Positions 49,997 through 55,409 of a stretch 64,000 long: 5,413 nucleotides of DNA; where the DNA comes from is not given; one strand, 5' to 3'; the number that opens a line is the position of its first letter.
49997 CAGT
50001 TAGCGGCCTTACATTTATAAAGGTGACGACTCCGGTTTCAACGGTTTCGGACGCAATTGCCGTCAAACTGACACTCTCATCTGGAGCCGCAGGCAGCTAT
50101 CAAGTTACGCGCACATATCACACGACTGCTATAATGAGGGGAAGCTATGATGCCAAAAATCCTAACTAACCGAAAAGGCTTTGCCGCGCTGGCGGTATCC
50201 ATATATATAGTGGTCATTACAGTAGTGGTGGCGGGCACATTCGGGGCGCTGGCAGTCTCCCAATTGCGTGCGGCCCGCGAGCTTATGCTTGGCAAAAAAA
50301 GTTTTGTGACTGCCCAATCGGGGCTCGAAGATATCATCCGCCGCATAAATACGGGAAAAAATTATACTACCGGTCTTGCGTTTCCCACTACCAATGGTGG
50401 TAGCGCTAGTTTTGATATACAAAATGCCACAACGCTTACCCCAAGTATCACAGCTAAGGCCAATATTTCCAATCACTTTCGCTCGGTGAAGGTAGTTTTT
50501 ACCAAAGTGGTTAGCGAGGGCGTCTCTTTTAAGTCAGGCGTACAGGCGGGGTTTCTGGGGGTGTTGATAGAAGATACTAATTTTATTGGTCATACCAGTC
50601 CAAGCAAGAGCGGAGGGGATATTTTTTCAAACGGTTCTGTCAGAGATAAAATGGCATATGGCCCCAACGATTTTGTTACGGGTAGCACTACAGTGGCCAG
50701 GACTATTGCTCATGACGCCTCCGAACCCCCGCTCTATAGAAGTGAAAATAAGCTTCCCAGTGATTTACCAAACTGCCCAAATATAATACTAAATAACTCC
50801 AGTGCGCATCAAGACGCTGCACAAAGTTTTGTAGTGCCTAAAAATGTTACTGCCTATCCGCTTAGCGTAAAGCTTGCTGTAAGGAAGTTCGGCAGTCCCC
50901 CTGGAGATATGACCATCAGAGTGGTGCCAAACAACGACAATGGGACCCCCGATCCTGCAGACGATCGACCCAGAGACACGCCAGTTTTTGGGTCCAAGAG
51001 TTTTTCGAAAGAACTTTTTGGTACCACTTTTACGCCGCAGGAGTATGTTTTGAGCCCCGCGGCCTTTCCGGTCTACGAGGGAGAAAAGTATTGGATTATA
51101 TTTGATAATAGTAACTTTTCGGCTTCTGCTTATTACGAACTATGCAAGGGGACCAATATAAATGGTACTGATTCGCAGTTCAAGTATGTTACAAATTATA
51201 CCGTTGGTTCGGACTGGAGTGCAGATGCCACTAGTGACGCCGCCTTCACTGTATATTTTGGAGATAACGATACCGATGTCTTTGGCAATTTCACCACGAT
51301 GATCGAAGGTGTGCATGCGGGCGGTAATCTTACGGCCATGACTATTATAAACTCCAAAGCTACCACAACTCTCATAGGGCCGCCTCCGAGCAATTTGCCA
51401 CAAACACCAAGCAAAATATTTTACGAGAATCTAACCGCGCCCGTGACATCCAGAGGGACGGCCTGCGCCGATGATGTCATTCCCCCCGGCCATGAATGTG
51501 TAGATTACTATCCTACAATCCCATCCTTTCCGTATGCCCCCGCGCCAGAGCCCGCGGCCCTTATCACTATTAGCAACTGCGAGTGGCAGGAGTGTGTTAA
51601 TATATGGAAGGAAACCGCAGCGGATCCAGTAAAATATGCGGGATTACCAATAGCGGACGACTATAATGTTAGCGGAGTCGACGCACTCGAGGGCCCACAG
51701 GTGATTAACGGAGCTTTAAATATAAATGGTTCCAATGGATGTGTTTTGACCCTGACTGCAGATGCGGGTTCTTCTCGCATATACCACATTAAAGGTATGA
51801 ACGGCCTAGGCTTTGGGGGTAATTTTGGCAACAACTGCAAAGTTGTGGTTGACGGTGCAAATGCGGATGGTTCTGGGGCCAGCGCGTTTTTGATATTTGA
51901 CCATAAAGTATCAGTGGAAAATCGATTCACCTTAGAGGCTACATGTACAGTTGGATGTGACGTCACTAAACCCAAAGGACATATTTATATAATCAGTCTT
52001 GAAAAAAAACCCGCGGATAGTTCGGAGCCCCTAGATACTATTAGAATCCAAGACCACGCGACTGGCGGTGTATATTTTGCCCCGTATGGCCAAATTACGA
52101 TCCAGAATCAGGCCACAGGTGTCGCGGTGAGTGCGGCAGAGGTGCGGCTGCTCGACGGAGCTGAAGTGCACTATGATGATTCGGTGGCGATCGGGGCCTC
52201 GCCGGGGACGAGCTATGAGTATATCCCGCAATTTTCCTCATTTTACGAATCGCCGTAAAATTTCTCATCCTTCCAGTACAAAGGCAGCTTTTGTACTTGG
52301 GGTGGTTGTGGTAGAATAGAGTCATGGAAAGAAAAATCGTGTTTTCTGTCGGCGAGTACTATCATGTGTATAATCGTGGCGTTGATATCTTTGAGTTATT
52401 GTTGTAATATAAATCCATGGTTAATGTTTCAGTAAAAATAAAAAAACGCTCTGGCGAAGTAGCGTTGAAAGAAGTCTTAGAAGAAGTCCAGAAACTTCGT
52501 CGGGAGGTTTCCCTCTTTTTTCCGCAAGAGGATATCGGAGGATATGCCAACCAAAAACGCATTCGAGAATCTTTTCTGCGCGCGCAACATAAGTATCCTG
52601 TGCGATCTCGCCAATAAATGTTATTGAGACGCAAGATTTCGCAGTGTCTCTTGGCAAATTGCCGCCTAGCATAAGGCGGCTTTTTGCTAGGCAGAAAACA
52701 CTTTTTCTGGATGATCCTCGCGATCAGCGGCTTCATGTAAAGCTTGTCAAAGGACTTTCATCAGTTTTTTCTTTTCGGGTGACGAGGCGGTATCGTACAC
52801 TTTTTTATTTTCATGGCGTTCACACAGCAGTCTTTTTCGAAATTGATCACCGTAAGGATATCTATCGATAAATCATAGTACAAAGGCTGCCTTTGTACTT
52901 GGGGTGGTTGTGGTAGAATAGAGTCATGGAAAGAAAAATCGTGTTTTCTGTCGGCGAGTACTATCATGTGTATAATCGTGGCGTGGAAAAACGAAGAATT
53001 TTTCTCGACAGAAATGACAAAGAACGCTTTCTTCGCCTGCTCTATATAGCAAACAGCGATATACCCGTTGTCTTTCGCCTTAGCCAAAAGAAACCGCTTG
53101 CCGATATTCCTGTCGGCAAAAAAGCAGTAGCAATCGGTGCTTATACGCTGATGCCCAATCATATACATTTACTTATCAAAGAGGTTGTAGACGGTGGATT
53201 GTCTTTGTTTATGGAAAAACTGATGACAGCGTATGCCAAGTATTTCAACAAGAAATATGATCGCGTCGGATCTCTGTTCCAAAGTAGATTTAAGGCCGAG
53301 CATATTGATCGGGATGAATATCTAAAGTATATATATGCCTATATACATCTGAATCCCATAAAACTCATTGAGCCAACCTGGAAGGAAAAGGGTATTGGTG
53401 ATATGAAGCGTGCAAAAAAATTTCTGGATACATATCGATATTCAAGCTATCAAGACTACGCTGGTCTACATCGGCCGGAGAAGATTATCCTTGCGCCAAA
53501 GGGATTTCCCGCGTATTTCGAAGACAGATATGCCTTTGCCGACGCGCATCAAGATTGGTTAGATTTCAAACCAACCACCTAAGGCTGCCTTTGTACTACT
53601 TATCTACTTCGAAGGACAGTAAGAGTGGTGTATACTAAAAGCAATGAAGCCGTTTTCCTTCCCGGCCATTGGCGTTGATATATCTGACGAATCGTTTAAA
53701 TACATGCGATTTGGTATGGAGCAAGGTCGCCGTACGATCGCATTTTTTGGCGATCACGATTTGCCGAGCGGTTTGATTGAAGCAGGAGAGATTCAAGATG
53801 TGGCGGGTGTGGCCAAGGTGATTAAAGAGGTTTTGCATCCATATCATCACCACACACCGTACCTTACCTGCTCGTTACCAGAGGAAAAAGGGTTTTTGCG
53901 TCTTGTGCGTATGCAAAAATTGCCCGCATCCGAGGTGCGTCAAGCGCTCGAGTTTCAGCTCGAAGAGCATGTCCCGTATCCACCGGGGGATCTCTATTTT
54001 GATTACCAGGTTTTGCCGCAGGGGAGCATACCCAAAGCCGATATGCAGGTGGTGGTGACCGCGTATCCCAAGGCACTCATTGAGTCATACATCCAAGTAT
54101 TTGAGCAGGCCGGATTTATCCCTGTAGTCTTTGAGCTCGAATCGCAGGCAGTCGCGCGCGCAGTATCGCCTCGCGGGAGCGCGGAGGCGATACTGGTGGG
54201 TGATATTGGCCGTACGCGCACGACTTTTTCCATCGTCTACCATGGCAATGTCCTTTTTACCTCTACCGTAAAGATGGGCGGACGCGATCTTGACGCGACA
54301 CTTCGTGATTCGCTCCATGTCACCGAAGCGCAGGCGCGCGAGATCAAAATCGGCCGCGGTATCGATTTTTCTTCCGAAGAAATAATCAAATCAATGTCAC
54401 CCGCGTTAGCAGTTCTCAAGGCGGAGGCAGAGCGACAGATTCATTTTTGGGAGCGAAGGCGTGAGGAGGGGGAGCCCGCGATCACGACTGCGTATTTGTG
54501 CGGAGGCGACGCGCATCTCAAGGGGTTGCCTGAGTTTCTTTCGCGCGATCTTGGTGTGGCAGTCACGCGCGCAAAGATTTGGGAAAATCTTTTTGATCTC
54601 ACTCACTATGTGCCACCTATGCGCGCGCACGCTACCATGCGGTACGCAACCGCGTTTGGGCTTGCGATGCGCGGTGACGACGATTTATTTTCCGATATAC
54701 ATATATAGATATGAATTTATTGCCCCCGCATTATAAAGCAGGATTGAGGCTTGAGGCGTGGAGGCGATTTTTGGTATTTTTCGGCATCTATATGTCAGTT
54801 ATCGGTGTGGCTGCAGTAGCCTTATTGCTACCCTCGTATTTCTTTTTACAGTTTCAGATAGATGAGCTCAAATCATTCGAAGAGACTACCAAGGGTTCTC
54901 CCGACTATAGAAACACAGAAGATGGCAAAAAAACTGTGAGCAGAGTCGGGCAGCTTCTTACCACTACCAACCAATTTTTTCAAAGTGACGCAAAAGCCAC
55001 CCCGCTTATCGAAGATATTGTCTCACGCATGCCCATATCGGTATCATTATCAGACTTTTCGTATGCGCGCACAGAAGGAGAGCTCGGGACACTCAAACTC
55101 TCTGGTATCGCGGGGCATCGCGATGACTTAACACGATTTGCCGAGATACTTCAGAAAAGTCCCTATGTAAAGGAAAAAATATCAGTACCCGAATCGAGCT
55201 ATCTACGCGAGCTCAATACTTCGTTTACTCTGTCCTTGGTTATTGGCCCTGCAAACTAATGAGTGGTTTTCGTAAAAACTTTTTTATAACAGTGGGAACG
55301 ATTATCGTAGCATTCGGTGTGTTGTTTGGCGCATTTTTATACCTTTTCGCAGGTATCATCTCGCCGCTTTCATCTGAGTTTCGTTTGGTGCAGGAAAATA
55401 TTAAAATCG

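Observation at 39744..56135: Expanded type IV pilus supercluster with two giant PilX-domain proteins and an embedded two-component system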

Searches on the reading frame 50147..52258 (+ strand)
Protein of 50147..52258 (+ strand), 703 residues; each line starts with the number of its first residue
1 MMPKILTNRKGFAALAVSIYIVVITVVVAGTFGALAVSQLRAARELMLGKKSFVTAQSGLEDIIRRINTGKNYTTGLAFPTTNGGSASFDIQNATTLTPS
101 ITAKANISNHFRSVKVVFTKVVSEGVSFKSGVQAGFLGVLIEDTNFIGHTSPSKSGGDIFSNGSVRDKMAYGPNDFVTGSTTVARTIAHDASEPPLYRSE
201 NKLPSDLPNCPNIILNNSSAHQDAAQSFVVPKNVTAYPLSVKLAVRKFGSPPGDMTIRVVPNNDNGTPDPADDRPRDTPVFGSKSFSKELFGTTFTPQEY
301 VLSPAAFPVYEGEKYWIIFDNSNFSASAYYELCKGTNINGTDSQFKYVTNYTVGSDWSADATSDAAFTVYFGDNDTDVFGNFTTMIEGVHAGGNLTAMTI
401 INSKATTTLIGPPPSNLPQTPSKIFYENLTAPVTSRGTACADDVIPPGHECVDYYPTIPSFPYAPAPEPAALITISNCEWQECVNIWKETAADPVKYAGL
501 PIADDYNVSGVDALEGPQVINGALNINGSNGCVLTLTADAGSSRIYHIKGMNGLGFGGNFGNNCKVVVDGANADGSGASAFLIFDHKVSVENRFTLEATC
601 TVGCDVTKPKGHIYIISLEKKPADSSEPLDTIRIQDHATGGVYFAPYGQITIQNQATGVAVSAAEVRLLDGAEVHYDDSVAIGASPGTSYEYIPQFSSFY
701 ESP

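Call 5: search_protein_families(library=pfam, proteins=[window:50147-52258:+], max_evalue=0.1)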
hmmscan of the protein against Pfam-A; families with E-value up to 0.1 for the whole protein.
window:50147-52258:+ (703 aa): 0 families

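Call 15: find_homologous_proteins(query=window:50147-52258:+, max_evalue=0.001)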
Query window:50147-52258:+ (703 aa): 1 proteins with E <= 0.001 among 8000 candidates.
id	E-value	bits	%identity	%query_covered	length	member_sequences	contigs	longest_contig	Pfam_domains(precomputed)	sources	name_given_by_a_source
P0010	0.0e+0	1600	100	100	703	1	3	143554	-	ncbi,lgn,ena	ncbi:MAG: hypothetical protein AAB417_00690 [Patescibacteria group bacterium]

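Call 25: search_protein_families(library=pfam, alignment_id=A2, max_evalue=10)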
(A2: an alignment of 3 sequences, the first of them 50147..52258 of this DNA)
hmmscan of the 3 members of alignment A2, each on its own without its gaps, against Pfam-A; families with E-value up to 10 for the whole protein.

A. member 1, window:50147-52258:+ (703 aa): 0 families

B. families by the number of members that match (of 3 scanned): 0 families

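Call 26: find_homologous_proteins(query=A2, max_evalue=0.001)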
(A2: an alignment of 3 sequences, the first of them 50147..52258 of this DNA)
Query A2 (3 sequences) (703 aa, profile of the alignment): 1 proteins with E <= 0.001 among 8000 candidates.
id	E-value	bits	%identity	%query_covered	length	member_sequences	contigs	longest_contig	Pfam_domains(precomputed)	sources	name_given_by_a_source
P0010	6.3e-268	910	100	100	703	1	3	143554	-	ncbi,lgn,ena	ncbi:MAG: hypothetical protein AAB417_00690 [Patescibacteria group bacterium]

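Call 33: search_protein_families(library=ncbifam, proteins=[window:50147-52258:+], max_evalue=0.1)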
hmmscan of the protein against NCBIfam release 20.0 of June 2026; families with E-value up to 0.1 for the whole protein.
window:50147-52258:+ (703 aa): 0 families

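Call 62: search_solved_structures(query=A2, max_evalue=10)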
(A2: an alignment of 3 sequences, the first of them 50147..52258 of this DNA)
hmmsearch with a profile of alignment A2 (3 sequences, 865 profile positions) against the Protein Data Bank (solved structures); distinct sequences matched with E-value up to 10: 0.

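Call 64: predict_structure(alignment_id=A4)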
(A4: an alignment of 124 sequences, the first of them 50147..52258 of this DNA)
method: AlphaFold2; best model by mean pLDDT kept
length: 703 residues; sequences in the alignment: 124
mean_pLDDT: 78.8   pTM: 0.78
mean pLDDT of the five models: 78.8, 78.1, 77.1, 76.8, 76.8
residues with pLDDT >= 90: 283; 70-90: 233; 50-70: 102; < 50: 85
segments of 3 or more residues with pLDDT < 50: 4-8, 188-197, 342-354, 419-441, 443-445, 452-462, 552-555, 682-690
pLDDT, mean of each block of 10 residues (from residue 1): 48 88 96 96 96 95 89 85 89 75 95 89 62 94 90 82 89 79 71 42 63 66 83 89 91 91 75 73 93 91 89 90 84 71 46 53 80 78 87 90 77 51 41 41 49 45 72 67 83 73 92 91 89 87 81 54 88 80 93 91 79 92 82 95 94 93 95 90 42 73 92
secondary structure, 60 per line:
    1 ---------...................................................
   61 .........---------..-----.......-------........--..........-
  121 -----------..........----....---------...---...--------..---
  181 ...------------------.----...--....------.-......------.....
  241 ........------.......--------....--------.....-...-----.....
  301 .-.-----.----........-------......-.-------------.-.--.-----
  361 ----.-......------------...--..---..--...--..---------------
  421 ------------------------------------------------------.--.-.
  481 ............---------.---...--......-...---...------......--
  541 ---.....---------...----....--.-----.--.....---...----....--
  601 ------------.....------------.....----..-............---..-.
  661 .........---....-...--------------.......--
elements in order (helices of 4 or more, strands of 3 or more residues): H10-69 E86-92 E100-107 E110-119 E132-141 E146-149 E159-161 E165-167 E181-183 E212-215 E224-229 E236-248 E255-261 H270-273 E282-286 E296-301 E314-321 E329-334 E367-372 E385-387 E399-401 H480-492 E506-508 E511-516 E518-520 E524-526 E533-538 E544-548 E558-560 E565-568 E580-584 E588-590 E595-598 E613-617 E630-634 E642-653 E660-669 E673-676 E695-701

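Call 67: fold_search(model_id=the predicted structure, library=pdb)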
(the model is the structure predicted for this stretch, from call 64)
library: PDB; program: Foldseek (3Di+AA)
matches with E <= 10: 565; with E <= 0.001: 1
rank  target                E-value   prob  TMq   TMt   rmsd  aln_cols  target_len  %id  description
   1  9euj_G                6.1e-04  1.00  0.19  0.17   7.9       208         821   17  Cryo-EM structure of Staphylococcus aureus bacteriophage phi812 baseplate in the post-contraction state - sheath initi (released 2025-04-09)
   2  9eui_Q                1.5e-03  1.00  0.19  0.15   8.0       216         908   16  Cryo-EM structure of Staphylococcus aureus bacteriophage phi812 baseplate in the post-contraction state - complete (released 2025-04-09)
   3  3c7e                  1.2e-02  0.51  0.11  0.15  21.9       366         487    8  Crystal structure of a glycoside hydrolase family 43 arabinoxylan arabinofuranohydrolase from Bacillus subtilis. (released 2008-11-18)
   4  9kr1                  1.3e-02  0.94  0.14  0.23   9.6       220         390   11  Structural Basis for the Polymer-Protein Binding Mechanism of Polyvinyl Alcohol Esterase (released 2025-10-08)
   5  8hcj_C                2.3e-02  0.75  0.12  0.18  19.9       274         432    7  Structure of GH43 family enzyme, Xylan 1, 4 Beta- xylosidase from pseudopedobacter saltans (released 2023-11-15)
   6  9kqz                  3.0e-02  0.77  0.12  0.19  10.1       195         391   11  Structural Basis for the Polymer-Protein Binding Mechanism of Polyvinyl Alcohol Esterase (released 2025-10-08)
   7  1p8j_F                3.3e-02  0.85  0.11  0.16   8.2       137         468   10  CRYSTAL STRUCTURE OF THE PROPROTEIN CONVERTASE FURIN (released 2003-07-08)
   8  9kr0                  3.3e-02  0.60  0.12  0.18  12.3       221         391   10  Structural Basis for the Polymer-Protein Binding Mechanism of Polyvinyl Alcohol Esterase (released 2025-10-08)
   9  6zps_AAA              4.2e-02  0.80  0.11  0.12  12.1       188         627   12  Structure of Unliganded MgGH51 a-L-Arabinofuranosidase Crystal Type 3 Collected at 2.75 A (released 2020-11-11)
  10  1gui_A                5.6e-02  0.72  0.10  0.36  11.9       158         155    9  CBM4 structure and function (released 2002-09-26)
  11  9fie_C                5.9e-02  0.63  0.10  0.14   9.7       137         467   13  X-ray structure of furin (PCSK3) in complex with the PC1/3 (PCSK1) prodomain mutant R77A,R80A,R81A (released 2025-09-10)
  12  9euf_0                6.1e-02  0.99  0.16  0.11   5.4       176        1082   15  Cryo-EM structure of Staphylococcus aureus bacteriophage phi812 baseplate in the pre-contraction state - complete (released 2025-04-09)
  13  6s44                  6.1e-02  0.57  0.10  0.32  12.5       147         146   10  Faba bean necrotic stunt virus (FBNSV) (released 2020-07-15)
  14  1ux7_A                6.1e-02  0.44  0.09  0.33  10.6       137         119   11  Carbohydrate-Binding Module CBM36 in complex with calcium and xylotriose (released 2004-10-27)
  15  4en0_A                6.5e-02  0.80  0.09  0.34   7.9       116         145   10  Crystal structure of light (released 2012-05-09)
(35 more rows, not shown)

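Call 77: fold_search(model_id=the predicted structure, library=viral)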
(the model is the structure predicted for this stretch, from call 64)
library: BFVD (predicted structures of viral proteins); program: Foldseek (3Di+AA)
matches with E <= 10: 740; with E <= 0.001: 6
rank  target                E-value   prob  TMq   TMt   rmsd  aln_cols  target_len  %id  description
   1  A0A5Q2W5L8            4.0e-07  1.00  0.19  0.18   5.4       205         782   18  (no name in the UniProt tables at hand)
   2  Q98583                1.6e-04  1.00  0.15  0.27  17.9       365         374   11  DUF5901 domain-containing protein [Paramecium bursaria Chlorella virus 1]
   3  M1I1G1                2.7e-04  1.00  0.15  0.19  17.4       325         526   12  (no name in the UniProt tables at hand)
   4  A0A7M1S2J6            4.4e-04  0.23  0.11  0.08  31.2       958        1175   10  Right handed beta helix domain-containing protein [uncultured phage cr126_1]
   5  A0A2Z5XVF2            4.6e-04  1.00  0.18  0.20  12.9       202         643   11  Putative minor tail protein [Mycobacterium phage PP]
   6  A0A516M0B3            8.6e-04  1.00  0.18  0.48   7.5       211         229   10  (no name in the UniProt tables at hand)
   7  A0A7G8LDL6            1.3e-03  1.00  0.15  0.17  15.5       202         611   11  (no name in the UniProt tables at hand)
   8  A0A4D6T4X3            1.4e-03  1.00  0.16  0.13  22.8       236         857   12  (no name in the UniProt tables at hand)
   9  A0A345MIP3            2.5e-03  1.00  0.16  0.11  16.8       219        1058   13  Minor tail protein [Gordonia phage Daredevil]
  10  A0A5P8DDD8            2.5e-03  1.00  0.17  0.21  30.8       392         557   12  Minor tail protein [Gordonia phage Suerte]
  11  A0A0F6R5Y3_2          3.1e-03  0.97  0.16  0.13  24.2       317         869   13  VrlC virulence-associated protein-like protein [Sinorhizobium phage phiM9]
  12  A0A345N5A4            3.4e-03  0.80  0.13  0.19  23.8       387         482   13  (no name in the UniProt tables at hand)
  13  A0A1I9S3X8            3.5e-03  1.00  0.14  0.17   4.2       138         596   13  Minor tail protein [Mycobacterium phage DarthPhader]
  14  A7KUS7                3.5e-03  1.00  0.16  0.28   5.7       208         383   13  (no name in the UniProt tables at hand)
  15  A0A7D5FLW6            3.7e-03  1.00  0.17  0.23   6.2       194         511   12  (no name in the UniProt tables at hand)
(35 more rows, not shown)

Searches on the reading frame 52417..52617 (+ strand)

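Call 35: search_protein_families(library=pfam, proteins=[window:52417-52617:+], max_evalue=10)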
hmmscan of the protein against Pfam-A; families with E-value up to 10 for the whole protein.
window:52417-52617:+ (66 aa): 1 family
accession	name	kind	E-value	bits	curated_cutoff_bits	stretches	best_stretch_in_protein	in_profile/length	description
PF25215.1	HVO_B0008_C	-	0.17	12.3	27.4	1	15-39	25-49/51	HVO_B0008 C-terminal domain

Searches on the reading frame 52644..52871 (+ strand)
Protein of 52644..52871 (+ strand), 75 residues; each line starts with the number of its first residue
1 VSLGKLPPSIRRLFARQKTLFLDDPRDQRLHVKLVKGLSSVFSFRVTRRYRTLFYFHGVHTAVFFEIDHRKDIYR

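Call 35: search_protein_families(library=pfam, proteins=[window:52644-52871:+], max_evalue=10)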
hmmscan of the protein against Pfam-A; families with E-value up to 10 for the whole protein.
window:52644-52871:+ (75 aa): 3 families
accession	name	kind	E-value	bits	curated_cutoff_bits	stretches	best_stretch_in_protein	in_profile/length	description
PF24732.2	ParE_like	-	0.018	15.5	24.4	1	23-60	12-53/67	ParE-like toxin domain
PF06136.19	SOK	-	0.1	13.4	24.3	1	16-60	25-68/89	SOSEKI protein DIX-like domain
PF12220.14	U1snRNP70_N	-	0.24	12.4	23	1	5-43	2-40/92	U1 small nuclear ribonucleoprotein of 70kDa MW N terminal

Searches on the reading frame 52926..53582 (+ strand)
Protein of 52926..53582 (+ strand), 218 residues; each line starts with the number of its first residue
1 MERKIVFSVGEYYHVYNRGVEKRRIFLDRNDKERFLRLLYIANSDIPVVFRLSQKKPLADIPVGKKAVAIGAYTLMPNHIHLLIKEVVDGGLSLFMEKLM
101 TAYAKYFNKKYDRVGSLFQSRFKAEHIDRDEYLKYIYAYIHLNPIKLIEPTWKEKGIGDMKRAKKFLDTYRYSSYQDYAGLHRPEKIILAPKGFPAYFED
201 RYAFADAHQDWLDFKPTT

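Call 5: search_protein_families(library=pfam, proteins=[window:52926-53582:+], max_evalue=0.1)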
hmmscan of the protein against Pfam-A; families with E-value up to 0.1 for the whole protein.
window:52926-53582:+ (218 aa): 1 family
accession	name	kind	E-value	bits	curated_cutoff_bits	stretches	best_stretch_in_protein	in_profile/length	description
PF01797.21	Y1_Tnp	-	1.5e-09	38.5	23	1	65-141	38-119/121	Transposase IS200 like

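Call 33: search_protein_families(library=ncbifam, proteins=[window:52926-53582:+], max_evalue=0.1)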
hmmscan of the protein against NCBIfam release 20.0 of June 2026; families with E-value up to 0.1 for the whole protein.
window:52926-53582:+ (218 aa): 1 family
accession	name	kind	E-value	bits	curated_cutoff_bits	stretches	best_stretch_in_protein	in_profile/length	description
NF047646.1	REP_Tyr_transpos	equivalog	4.8e-11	42.7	80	1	66-146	45-133/146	REP-associated tyrosine transposase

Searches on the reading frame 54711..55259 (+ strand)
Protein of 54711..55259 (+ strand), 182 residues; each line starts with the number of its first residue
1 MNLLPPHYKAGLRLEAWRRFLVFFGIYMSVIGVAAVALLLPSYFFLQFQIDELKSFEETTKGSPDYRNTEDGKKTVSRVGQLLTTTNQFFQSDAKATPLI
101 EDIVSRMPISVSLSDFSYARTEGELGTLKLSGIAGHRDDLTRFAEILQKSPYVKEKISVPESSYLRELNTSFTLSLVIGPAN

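Call 5: search_protein_families(library=pfam, proteins=[window:54711-55259:+], max_evalue=0.1)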
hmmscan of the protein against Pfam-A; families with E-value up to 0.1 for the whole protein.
window:54711-55259:+ (182 aa): 1 family
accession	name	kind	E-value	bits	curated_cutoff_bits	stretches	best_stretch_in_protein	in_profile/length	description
PF05137.18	PilN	-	6.2e-05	23.4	22.8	1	99-164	2-61/78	Fimbrial assembly protein (PilN)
